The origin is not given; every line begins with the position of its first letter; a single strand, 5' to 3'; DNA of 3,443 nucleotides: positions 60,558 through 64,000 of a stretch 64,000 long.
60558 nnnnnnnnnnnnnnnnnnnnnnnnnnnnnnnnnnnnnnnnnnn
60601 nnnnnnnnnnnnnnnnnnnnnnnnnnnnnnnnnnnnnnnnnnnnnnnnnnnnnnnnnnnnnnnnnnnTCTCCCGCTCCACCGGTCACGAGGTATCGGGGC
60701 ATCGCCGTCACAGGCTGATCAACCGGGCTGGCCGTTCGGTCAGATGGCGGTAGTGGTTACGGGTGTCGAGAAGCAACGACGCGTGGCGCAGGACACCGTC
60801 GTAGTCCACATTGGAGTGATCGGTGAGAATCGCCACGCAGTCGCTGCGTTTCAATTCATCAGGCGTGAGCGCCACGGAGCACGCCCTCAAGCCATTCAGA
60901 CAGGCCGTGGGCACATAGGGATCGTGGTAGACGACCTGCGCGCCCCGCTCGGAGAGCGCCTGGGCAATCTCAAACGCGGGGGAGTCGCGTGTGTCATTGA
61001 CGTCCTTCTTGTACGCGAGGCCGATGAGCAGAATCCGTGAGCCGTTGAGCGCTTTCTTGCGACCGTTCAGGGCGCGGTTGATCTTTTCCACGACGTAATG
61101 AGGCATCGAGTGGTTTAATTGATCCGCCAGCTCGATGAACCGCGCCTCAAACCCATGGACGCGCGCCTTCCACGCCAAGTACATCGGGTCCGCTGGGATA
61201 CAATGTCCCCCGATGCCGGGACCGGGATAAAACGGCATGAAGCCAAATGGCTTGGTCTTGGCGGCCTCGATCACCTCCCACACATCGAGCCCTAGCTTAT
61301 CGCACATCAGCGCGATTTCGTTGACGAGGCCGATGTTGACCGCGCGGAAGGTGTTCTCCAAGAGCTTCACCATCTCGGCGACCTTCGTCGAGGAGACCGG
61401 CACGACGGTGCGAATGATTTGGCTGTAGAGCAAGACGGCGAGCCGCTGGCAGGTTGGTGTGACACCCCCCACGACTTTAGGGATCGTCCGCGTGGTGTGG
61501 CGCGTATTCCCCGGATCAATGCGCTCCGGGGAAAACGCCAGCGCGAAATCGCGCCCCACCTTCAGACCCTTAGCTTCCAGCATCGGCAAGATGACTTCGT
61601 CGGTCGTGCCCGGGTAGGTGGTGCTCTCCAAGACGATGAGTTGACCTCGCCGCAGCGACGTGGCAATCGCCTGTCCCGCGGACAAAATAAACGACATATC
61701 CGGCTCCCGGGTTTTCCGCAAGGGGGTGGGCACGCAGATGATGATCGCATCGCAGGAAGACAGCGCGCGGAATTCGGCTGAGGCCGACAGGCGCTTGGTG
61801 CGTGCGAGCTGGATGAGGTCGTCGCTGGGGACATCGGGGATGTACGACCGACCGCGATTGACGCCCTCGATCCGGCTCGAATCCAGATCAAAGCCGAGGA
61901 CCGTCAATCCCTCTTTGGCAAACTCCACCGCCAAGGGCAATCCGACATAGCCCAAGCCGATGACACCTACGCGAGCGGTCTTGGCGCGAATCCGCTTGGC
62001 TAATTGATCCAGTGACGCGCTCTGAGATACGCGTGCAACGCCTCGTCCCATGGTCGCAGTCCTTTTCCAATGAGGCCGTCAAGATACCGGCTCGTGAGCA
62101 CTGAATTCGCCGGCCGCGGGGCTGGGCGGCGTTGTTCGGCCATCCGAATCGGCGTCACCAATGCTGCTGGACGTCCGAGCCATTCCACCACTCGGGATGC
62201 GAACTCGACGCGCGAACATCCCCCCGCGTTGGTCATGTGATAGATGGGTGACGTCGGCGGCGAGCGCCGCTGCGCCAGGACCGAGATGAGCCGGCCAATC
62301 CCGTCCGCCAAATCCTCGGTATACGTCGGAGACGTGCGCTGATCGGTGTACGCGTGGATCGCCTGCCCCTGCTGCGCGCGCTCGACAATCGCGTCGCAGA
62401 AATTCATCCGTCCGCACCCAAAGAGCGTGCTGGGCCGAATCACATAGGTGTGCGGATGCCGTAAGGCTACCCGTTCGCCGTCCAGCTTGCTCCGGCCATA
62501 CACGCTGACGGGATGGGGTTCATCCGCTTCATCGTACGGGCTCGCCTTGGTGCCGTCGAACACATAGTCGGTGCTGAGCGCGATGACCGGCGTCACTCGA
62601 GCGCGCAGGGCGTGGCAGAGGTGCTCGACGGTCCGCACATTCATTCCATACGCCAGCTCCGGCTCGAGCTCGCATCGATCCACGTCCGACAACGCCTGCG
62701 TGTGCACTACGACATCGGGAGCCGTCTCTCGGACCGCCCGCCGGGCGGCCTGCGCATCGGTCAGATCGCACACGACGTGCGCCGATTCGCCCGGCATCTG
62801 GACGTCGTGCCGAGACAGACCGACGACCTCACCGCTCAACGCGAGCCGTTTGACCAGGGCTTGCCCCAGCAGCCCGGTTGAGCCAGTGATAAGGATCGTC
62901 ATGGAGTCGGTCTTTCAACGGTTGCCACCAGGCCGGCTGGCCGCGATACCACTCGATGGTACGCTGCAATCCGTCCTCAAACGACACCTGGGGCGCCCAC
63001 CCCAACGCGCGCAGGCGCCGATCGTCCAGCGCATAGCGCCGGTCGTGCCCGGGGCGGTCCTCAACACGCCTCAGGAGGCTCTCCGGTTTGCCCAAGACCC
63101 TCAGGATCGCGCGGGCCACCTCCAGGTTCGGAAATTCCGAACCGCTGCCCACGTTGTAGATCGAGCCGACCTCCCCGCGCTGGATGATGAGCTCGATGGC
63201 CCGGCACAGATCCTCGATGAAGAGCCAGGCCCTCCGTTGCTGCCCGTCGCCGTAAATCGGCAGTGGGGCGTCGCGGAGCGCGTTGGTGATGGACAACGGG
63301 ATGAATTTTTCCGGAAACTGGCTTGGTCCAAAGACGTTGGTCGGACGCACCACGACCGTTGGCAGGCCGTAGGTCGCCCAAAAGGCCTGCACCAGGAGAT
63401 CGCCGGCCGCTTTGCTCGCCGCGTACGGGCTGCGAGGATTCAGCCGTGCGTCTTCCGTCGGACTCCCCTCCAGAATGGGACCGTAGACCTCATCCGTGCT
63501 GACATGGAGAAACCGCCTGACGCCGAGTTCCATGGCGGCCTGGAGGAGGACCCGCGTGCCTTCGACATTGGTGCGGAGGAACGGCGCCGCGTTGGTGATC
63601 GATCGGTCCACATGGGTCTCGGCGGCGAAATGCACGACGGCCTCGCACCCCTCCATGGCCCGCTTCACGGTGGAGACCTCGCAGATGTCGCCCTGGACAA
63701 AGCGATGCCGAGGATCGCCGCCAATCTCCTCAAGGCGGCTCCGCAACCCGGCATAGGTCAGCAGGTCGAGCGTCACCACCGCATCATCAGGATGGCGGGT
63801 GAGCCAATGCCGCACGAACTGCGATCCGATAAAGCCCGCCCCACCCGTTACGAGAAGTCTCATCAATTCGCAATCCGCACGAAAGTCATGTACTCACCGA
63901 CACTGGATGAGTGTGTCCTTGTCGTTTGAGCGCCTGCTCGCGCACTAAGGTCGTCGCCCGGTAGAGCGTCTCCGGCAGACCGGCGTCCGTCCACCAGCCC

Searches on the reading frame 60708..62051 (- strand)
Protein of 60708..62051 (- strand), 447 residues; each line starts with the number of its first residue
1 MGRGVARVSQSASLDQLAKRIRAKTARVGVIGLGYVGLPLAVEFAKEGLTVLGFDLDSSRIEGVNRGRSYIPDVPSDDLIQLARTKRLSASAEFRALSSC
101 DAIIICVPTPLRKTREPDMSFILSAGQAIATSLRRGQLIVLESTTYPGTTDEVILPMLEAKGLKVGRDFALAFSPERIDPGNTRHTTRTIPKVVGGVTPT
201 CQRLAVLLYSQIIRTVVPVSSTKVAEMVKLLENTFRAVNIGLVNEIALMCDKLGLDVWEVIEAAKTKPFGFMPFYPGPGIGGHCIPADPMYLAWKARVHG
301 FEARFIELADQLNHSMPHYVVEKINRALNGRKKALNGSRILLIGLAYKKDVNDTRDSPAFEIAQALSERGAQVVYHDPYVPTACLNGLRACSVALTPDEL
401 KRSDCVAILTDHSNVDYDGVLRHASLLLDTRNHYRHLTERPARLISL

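Call 7: search_protein_families(library=pfam, proteins=[window:60708-62051:-], max_evalue=0.00001)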
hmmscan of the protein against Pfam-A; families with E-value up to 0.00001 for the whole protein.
window:60708-62051:- (447 aa): 4 families
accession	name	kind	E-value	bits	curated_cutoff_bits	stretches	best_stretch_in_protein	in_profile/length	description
PF03721.20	UDPG_MGDP_dh_N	-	9.3e-47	159.5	27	1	27-203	2-181/187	UDP-glucose/GDP-mannose dehydrogenase family, NAD binding domain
PF00984.24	UDPG_MGDP_dh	-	9.8e-34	115.8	25.4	1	224-314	2-93/94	UDP-glucose/GDP-mannose dehydrogenase family, central domain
PF03720.21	UDPG_MGDP_dh_C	-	2.9e-21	76.2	30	1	342-435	2-102/103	UDP-glucose/GDP-mannose dehydrogenase family, UDP binding domain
PF03446.21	NAD_binding_2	-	1.9e-08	34.9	21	1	27-154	1-104/161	NAD binding domain of 6-phosphogluconate dehydrogenase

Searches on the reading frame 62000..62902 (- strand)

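Call 25: search_protein_families(library=pfam, proteins=[window:62000-62902:-], max_evalue=0.05)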
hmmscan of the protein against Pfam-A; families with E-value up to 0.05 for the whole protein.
window:62000-62902:- (300 aa): 7 families
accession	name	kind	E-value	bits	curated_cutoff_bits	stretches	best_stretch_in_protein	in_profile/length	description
PF04321.23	RmlD_sub_bind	-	3.3e-76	256.6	27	1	1-294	1-283/287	RmlD substrate binding domain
PF01370.27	Epimerase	-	3.1e-29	102.5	20.9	1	3-206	1-225/240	NAD dependent epimerase/dehydratase family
PF16363.11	GDP_Man_Dehyd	-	1.7e-15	57.7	27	1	4-155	1-173/332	GDP-mannose 4,6 dehydratase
PF01073.25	3Beta_HSD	-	1.3e-11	44.5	22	1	4-201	1-224/280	3-beta hydroxysteroid dehydrogenase/isomerase family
PF02719.21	Polysacc_synt_2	-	8.6e-10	38.7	20.2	1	4-115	2-132/293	Polysaccharide biosynthesis protein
PF07993.18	NAD_binding_4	-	0.0009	18.9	20.1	0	5-23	1-19/258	Male sterility protein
PF13460.12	NAD_binding_10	-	0.0069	16.7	27.2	1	7-74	1-73/184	NAD(P)H-binding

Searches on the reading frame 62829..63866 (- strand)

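Call 25: search_protein_families(library=pfam, proteins=[window:62829-63866:-], max_evalue=0.05)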
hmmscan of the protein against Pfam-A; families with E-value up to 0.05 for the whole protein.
window:62829-63866:- (345 aa): 9 families
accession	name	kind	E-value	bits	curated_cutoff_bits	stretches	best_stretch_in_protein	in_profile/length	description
PF01370.27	Epimerase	-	3.6e-65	220.2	20.9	1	5-240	2-240/240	NAD dependent epimerase/dehydratase family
PF16363.11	GDP_Man_Dehyd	-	5e-65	220.6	27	1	5-303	1-332/332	GDP-mannose 4,6 dehydratase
PF01073.25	3Beta_HSD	-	1.1e-26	94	22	1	5-224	1-225/280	3-beta hydroxysteroid dehydrogenase/isomerase family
PF02719.21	Polysacc_synt_2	-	4e-20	72.6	20.2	1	4-260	1-249/293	Polysaccharide biosynthesis protein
PF04321.23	RmlD_sub_bind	-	4e-18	65.9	27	1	2-304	1-282/287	RmlD substrate binding domain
PF07993.18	NAD_binding_4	-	5.4e-18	65.5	20.1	1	6-182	1-211/258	Male sterility protein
PF13460.12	NAD_binding_10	-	4.5e-12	46.7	27.2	1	8-176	1-144/184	NAD(P)H-binding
PF00106.31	adh_short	-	0.0034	17.3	26.6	0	5-162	4-163/195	short chain dehydrogenase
PF05368.20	NmrA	-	0.011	15.8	27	1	3-122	4-105/298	NmrA-like family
